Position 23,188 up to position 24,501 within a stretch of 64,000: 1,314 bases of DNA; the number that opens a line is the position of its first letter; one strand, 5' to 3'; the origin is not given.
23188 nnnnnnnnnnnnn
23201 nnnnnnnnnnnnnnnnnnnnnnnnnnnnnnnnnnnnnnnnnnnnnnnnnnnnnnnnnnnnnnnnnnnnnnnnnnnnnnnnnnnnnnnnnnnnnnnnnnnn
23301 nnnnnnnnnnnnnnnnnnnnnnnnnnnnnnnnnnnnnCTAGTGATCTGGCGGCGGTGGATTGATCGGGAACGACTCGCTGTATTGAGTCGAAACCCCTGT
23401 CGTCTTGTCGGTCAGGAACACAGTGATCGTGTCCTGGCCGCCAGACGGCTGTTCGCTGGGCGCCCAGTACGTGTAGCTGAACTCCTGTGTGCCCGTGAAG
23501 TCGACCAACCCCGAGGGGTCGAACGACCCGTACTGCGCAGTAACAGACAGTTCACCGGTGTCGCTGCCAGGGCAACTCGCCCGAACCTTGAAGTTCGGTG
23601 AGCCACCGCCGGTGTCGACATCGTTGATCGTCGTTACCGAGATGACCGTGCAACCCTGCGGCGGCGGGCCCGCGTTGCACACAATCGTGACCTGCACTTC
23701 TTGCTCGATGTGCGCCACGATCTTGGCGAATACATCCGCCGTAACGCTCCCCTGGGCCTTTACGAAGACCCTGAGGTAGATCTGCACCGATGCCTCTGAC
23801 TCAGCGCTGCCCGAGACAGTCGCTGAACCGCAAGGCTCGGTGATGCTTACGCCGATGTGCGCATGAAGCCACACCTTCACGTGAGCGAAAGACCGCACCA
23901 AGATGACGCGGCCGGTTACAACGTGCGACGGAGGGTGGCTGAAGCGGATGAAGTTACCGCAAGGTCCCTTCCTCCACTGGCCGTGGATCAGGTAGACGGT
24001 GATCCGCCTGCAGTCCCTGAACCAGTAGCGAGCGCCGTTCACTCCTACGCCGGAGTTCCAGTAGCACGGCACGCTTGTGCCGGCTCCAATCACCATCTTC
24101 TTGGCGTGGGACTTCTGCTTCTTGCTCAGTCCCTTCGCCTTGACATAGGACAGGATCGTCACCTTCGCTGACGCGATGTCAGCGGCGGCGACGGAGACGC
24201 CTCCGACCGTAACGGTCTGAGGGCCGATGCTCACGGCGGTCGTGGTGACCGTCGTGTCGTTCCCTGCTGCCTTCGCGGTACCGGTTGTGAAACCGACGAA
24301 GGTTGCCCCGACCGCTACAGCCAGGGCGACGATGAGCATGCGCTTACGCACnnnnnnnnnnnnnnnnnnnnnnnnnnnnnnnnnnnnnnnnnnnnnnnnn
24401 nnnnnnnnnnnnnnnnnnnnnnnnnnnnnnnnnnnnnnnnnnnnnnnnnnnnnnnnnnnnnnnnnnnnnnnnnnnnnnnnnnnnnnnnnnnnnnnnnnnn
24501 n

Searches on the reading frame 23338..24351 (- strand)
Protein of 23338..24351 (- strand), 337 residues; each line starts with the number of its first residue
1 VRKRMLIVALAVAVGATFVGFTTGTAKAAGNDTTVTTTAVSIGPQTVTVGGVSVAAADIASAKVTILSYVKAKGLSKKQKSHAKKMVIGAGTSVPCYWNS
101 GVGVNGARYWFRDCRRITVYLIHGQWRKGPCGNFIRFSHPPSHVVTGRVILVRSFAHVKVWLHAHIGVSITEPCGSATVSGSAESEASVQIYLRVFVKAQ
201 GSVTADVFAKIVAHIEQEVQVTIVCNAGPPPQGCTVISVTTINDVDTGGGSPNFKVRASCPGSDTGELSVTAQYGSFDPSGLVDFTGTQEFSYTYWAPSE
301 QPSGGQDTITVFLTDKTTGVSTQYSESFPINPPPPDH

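Call 8: search_protein_families(library=pfam, proteins=[window:23338-24351:-], max_evalue=0.1)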
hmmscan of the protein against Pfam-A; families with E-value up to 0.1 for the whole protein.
window:23338-24351:- (337 aa): 0 families

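Call 9: search_protein_families(library=ncbifam, proteins=[window:23338-24351:-], max_evalue=0.1)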
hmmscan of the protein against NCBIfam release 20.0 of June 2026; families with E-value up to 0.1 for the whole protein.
window:23338-24351:- (337 aa): 1 family
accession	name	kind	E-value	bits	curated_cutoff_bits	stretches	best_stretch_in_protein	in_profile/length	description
NF011806.0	PRK15275.1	equivalog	0.0073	16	250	1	19-83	15-79/168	putative fimbrial protein SteD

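Call 12: find_homologous_proteins(query=window:23338-24351:-, max_evalue=0.001)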
Query window:23338-24351:- (337 aa): 7 proteins with E <= 0.001 among 6299 candidates.
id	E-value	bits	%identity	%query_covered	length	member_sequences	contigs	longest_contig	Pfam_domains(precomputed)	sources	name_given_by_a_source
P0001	4.0e-222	754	100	100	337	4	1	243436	-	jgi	-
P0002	4.9e-62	228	58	54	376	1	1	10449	-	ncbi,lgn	ncbi:MAG: hypothetical protein ACREGG_04090 [Candidatus Saccharimonadales bacterium]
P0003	1.2e-41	161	39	87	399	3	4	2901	-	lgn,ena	-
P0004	7.3e-39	152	37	90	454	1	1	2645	-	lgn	-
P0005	3.6e-26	110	56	28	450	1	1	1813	-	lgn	-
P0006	8.5e-26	109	47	29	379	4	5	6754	-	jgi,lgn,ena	-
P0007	1.1e-24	105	31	99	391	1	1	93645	-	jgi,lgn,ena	-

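Call 14: find_encoding_contigs(protein=P0002, flank=10000, max_places=4)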
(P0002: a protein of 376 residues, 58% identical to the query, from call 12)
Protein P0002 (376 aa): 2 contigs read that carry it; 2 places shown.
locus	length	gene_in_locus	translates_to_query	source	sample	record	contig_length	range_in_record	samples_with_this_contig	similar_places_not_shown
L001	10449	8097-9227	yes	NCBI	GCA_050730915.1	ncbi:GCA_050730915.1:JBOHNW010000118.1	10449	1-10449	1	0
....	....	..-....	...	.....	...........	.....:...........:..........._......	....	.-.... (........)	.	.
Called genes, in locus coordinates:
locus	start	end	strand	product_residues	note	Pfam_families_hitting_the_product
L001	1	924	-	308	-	PF08245:Mur_ligase_M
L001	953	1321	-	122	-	PF00072:Response_reg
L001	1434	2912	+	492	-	-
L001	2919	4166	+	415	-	PF00899:ThiF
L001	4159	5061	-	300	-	-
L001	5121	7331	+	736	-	PF00512:HisKA, PF02518:HATPase_c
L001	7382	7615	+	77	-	-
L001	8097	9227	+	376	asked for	-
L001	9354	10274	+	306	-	-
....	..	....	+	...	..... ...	-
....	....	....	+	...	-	?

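Call 15: find_encoding_contigs(protein=P0007, flank=10000, max_places=4)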
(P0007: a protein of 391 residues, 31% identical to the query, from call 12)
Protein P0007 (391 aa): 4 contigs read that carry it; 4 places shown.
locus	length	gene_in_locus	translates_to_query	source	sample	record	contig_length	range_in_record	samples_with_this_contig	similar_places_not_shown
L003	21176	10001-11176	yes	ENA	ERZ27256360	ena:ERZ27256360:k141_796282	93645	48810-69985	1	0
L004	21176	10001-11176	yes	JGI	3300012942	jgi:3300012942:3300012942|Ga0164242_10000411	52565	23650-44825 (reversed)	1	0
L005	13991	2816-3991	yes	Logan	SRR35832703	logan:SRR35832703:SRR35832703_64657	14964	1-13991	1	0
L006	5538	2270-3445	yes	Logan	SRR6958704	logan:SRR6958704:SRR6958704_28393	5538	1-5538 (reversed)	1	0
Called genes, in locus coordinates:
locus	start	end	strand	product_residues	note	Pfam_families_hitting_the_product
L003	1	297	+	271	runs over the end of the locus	PF00763:THF_DHG_CYH, PF02882:THF_DHG_CYH_C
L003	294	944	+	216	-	PF01177:Asp_Glu_race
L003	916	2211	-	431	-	PF08245:Mur_ligase_M, PF02875:Mur_ligase_C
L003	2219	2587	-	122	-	PF00072:Response_reg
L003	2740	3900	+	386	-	-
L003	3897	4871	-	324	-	PF09924:LPG_synthase_C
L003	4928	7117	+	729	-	PF16927:HisKA_7TM, PF00512:HisKA, PF02518:HATPase_c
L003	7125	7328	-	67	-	PF05635:23S_rRNA_IVP (weak)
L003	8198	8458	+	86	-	-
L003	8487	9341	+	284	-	-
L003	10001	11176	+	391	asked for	-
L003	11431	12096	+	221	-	-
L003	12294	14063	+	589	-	PF18911:PKD_4 (weak), PF00801:PKD (faint)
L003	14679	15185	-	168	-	-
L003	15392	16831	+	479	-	PF00224:PK, PF02887:PK_C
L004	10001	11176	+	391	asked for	-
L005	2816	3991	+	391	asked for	-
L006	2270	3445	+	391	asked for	-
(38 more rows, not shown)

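Call 18: find_encoding_contigs(protein=P0003, flank=10000, max_places=4)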
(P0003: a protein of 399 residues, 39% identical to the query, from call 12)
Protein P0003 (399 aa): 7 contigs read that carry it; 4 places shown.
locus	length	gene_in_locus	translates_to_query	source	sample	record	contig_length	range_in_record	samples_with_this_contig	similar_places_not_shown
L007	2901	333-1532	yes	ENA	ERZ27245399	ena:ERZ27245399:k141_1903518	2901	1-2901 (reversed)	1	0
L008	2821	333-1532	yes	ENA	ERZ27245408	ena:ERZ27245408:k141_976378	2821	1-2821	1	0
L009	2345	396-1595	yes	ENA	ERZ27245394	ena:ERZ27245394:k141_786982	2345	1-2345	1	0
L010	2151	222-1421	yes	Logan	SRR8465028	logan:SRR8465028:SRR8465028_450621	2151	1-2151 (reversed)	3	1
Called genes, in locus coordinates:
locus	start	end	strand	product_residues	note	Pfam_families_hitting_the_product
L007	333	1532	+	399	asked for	-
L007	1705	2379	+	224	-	-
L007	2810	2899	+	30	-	?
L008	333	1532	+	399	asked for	-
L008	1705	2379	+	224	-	-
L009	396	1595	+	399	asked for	-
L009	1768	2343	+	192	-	?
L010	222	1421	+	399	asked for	-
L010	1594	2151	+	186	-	?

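Call 19: find_encoding_contigs(protein=P0006, flank=10000, max_places=4)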
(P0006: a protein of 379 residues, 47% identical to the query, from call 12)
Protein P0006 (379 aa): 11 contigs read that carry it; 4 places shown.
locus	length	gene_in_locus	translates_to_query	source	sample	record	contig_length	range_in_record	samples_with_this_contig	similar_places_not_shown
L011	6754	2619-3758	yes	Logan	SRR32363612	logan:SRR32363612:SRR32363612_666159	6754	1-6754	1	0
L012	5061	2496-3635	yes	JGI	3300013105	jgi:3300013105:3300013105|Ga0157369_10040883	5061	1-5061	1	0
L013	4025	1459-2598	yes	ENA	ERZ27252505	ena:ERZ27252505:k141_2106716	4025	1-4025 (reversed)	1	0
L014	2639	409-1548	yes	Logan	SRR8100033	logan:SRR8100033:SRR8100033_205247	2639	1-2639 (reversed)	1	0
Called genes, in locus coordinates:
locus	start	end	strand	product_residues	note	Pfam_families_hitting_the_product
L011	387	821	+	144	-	-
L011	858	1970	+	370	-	-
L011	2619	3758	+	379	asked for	-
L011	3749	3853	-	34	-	-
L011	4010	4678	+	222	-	-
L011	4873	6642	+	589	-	PF18911:PKD_4 (weak), PF00801:PKD (faint), PF18911:PKD_4 (weak)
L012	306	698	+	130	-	-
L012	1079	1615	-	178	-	-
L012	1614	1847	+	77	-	-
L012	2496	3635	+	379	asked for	-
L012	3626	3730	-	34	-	-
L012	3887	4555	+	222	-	-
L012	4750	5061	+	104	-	?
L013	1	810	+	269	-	?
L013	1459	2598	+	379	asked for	-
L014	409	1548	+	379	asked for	-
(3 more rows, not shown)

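Call 28: predict_structure(alignment_id=A1)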
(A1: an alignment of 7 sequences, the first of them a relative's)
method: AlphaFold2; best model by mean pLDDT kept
length: 337 residues; sequences in the alignment: 7
mean_pLDDT: 55.2   pTM: 0.34
mean pLDDT of the five models: 55.2, 53.7, 51.4, 50.4, 49.0
residues with pLDDT >= 90: 50; 70-90: 55; 50-70: 48; < 50: 184
segments of 3 or more residues with pLDDT < 50: 1-75, 101-107, 131-231
pLDDT, mean of each block of 10 residues (from residue 1): 32 27 25 31 33 30 31 47 64 62 48 64 60 43 35 34 36 37 34 35 35 38 38 81 88 90 86 94 90 93 90 89 91 71
secondary structure, 60 per line:
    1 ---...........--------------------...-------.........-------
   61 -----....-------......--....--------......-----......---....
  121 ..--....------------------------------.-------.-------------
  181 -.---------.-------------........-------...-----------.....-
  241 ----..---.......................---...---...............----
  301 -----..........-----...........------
elements in order: H4-14 E35-37 E45-53 E66-69 H77-82 E85-88 E97-102 E108-113 E117-122 E125-128 E206-213 E221-223 E235-239 E250-272 E276-278 E282-296 E306-315 E321-331

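Call 36: search_protein_representatives(alignment_id=A1)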
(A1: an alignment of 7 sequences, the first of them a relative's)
Query: 7 sequences, 380 profile positions. Proteins with E-value up to 0.001 (for the whole library): 425; up to 1e-10: 300; up to 1e-30: 73. The best 150 are listed.
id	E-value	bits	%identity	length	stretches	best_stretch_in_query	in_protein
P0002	2.3e-153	527.5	-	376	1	4-380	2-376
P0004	3.0e-141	487.7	-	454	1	2-379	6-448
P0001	7.4e-141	486.4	-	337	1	2-380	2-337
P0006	2.9e-130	451.5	-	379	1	1-380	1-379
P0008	3.4e-72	260.4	-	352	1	73-380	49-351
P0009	1.2e-70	255.3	-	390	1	9-380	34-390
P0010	1.7e-69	251.5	-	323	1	75-378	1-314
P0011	3.0e-63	231.0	-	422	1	2-379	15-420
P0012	2.2e-62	228.1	-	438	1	9-380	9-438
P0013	2.6e-61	224.6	-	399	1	3-380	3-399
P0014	9.2e-58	212.9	-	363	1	65-375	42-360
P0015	2.0e-57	211.8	-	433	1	4-380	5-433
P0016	2.9e-57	211.3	-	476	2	234-379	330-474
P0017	1.7e-56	208.7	-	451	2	2-282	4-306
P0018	3.4e-56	207.7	-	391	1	11-313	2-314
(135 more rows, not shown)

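Call 59: find_homologous_proteins(query=A1, max_evalue=1e-10)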
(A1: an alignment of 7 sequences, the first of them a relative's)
Query A1 (7 sequences) (337 aa, profile of the alignment): 7 proteins with E <= 1e-10 among 8000 candidates.
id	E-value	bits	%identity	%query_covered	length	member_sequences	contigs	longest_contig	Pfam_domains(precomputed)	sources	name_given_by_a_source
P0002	7.4e-153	528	58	54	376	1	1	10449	-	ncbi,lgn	ncbi:MAG: hypothetical protein ACREGG_04090 [Candidatus Saccharimonadales bacterium]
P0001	2.3e-140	486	100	100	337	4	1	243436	-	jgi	-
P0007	1.3e-135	471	32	98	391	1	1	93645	-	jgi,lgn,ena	-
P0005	2.4e-108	381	56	28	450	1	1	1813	-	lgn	-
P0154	3.8e-36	143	43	6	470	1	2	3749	PF19404.5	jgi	jgi:hypothetical protein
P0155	2.0e-19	88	29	23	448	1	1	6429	-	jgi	jgi:hypothetical protein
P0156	3.2e-18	84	37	12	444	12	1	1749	-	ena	-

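Call 61: fold_search(model_id=the predicted structure, library=pdb)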
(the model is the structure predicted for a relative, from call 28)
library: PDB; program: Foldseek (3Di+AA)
matches with E <= 10: 1677; with E <= 0.001: 10
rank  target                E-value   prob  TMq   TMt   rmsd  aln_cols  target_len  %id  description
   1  3frp_G                1.6e-04  1.00  0.24  0.35  17.6       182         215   12  Crystal Structure of Cobra Venom Factor, a Co-factor for C3- and C5 convertase CVFBb (released 2009-04-28)
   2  3hrz_B                3.6e-04  1.00  0.24  0.33  14.1       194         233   11  Cobra Venom Factor (CVF) in complex with human factor B (released 2009-07-07)
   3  2r39                  4.2e-04  1.00  0.24  0.63   3.9       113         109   12  Crystal structure of FixG-related protein from Vibrio parahaemolyticus (released 2007-09-11)
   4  8ayh_A                4.2e-04  1.00  0.23  0.10   9.0       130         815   12  Structure of Complement C5 in Complex with small molecule inhibitor and CVF (released 2022-12-21)
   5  7p4l_C                4.2e-04  0.85  0.20  0.15  31.9       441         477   10  Crystal structure of the trimeric ectodomain of archaeal Fusexin1 (Fsx1) (released 2022-07-13)
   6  7p4l_B                4.2e-04  0.84  0.20  0.15  32.1       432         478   11  Crystal structure of the trimeric ectodomain of archaeal Fusexin1 (Fsx1) (released 2022-07-13)
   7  4aq1_C                5.7e-04  0.97  0.22  0.13  31.9       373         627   10  Structure of the SbsB S-layer protein of Geobacillus stearothermophilus PV72p2 in complex with nanobody KB6 (released 2012-06-13)
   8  9u61_D                6.7e-04  1.00  0.24  0.09  24.6       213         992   12  CP/MBL pathways C3 convertase C4b2a and C3 complex (released 2026-01-14)
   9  1m1s                  7.4e-04  1.00  0.19  0.48   4.4       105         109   11  Structure of WR4, a C.elegans MSP family member (released 2003-07-29)
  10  7sqc_O1               7.4e-04  1.00  0.22  0.12  17.6       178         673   10  Ciliary C1 central pair apparatus isolated from Chlamydomonas reinhardtii (released 2022-04-13)
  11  2qki_E                1.3e-03  1.00  0.24  0.40  23.4       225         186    9  Human C3c in complex with the inhibitor compstatin (released 2007-08-14)
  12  5fqe_A                1.4e-03  1.00  0.18  0.11   9.9       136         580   11  The details of glycolipid glycan hydrolysis by the structural analysis of a family 123 glycoside hydrolase from Clostr (released 2016-03-30)
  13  2a74_B                1.4e-03  1.00  0.24  0.40  16.8       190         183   11  Human Complement Component C3c (released 2005-09-27)
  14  7n6g_4C               1.4e-03  0.97  0.24  0.14  26.9       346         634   11  C1 of central pair (released 2022-05-18)
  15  7op0_A                1.4e-03  1.00  0.23  0.09   9.3       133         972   13  Crystal structure of complement C5 in complex with chemically synthesized K92 knob domain. (released 2022-04-06)
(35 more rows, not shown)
